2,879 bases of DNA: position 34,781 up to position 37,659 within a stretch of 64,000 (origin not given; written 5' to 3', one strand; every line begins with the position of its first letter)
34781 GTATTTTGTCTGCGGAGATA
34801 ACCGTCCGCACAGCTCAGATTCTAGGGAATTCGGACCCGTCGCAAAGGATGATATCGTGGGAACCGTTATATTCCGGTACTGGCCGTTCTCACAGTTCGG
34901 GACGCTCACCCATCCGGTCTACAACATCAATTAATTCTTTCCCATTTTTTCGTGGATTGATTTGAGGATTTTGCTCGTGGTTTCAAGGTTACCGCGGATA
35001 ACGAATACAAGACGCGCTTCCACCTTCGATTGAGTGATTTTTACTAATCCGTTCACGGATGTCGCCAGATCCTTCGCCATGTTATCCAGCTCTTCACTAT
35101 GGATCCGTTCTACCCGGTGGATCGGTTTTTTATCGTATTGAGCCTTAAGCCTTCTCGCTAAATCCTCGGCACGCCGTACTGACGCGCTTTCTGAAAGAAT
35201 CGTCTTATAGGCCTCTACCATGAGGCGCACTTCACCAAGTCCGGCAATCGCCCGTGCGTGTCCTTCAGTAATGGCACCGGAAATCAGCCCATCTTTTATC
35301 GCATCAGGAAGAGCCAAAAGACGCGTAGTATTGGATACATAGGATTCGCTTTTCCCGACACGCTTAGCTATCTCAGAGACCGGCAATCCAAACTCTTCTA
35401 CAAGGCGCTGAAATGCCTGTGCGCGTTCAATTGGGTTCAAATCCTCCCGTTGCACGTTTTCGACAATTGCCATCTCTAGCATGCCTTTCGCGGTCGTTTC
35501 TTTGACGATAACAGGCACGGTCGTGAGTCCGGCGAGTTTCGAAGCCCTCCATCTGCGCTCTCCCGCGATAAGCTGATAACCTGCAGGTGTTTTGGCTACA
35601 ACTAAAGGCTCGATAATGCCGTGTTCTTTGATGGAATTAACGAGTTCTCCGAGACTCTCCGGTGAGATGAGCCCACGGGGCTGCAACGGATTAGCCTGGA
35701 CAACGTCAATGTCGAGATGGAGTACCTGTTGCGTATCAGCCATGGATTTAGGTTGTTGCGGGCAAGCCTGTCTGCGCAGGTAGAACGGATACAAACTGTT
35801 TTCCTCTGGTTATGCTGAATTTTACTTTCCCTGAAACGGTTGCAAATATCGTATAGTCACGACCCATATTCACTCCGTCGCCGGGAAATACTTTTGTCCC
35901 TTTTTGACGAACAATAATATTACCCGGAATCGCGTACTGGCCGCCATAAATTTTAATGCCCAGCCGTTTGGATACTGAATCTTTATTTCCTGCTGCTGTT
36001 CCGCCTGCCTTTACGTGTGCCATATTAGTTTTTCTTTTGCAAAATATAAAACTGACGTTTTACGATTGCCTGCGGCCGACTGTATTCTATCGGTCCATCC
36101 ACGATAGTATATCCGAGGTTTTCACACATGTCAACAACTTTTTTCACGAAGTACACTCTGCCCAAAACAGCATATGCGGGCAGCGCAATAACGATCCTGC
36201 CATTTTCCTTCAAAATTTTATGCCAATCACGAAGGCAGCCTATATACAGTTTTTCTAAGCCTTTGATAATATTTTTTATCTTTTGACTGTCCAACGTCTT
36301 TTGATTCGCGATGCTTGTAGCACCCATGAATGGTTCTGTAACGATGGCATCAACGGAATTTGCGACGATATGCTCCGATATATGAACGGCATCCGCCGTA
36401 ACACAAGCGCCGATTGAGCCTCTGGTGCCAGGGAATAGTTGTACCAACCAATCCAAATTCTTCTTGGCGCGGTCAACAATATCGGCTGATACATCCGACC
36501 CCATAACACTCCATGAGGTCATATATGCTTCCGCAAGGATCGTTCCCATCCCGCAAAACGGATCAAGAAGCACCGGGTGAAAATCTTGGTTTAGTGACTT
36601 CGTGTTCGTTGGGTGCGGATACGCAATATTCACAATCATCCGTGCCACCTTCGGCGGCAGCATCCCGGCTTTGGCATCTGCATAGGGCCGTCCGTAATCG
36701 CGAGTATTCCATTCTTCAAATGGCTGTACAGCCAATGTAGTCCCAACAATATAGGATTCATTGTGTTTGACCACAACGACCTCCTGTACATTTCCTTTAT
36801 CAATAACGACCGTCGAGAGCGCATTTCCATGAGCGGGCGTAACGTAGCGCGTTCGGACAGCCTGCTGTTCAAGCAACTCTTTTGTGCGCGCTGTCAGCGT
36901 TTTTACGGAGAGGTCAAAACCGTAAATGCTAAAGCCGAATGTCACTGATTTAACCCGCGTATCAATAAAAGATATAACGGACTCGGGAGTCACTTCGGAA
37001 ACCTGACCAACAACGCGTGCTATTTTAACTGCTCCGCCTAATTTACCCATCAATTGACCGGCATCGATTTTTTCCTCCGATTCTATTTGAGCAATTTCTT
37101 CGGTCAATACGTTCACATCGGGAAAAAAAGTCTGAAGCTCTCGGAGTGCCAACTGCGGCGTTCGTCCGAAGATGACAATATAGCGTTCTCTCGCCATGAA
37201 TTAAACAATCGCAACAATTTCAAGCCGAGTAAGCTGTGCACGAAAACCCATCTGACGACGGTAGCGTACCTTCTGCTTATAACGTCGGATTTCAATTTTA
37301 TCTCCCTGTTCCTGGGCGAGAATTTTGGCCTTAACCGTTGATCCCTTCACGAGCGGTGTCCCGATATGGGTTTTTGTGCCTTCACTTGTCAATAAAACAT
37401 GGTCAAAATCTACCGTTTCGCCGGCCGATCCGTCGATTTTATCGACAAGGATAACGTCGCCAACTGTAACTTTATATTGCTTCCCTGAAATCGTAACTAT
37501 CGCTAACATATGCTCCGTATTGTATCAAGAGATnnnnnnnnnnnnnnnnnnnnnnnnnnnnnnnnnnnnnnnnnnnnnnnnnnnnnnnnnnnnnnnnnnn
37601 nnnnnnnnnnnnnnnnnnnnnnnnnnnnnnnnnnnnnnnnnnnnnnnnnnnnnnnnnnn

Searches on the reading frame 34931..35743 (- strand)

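Call 49: search_protein_families(library=pfam, proteins=[window:34931-35743:-], max_evalue=0.00001)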
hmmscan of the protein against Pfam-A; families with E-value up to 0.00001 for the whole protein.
window:34931-35743:- (270 aa): 2 families
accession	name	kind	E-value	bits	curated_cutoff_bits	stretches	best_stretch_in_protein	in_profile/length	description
PF02195.25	ParB_N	-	4.8e-32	110.3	26.3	1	6-98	2-95/95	ParB N-terminal domain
PF17762.8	HTH_ParB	-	2.3e-30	105.2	22.6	1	100-200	1-101/102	ParB HTH domain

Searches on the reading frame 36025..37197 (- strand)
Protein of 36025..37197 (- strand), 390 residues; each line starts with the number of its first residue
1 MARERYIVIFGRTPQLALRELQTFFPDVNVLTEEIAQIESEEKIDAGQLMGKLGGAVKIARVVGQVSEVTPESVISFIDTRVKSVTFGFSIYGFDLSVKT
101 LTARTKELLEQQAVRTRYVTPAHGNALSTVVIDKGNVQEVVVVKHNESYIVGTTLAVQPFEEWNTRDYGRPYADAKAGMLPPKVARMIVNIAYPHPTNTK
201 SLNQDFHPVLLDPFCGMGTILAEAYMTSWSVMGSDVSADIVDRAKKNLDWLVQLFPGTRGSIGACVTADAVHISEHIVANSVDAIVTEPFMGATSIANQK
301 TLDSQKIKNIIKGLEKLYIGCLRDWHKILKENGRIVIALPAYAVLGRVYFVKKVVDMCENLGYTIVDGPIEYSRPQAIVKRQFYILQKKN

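Call 49: search_protein_families(library=pfam, proteins=[window:36025-37197:-], max_evalue=0.00001)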
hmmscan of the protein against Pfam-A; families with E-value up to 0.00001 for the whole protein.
window:36025-37197:- (390 aa): 1 family
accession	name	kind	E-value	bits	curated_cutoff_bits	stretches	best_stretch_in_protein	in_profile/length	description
PF01170.24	UPF0020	-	8.3e-08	32.6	22.3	0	178-348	10-175/197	RMKL-like, methyltransferase domain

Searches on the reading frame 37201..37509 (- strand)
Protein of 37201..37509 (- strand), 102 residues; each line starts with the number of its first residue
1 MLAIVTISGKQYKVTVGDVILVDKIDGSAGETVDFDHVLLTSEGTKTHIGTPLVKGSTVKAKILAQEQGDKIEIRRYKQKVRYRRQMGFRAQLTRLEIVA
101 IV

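Call 49: search_protein_families(library=pfam, proteins=[window:37201-37509:-], max_evalue=0.00001)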
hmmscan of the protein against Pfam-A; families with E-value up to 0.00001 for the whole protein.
window:37201-37509:- (102 aa): 1 family
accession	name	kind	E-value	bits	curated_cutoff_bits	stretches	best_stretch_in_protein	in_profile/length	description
PF00829.26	Ribosomal_L21p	-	4.5e-31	107.5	27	1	1-101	1-99/99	Ribosomal prokaryotic L21 protein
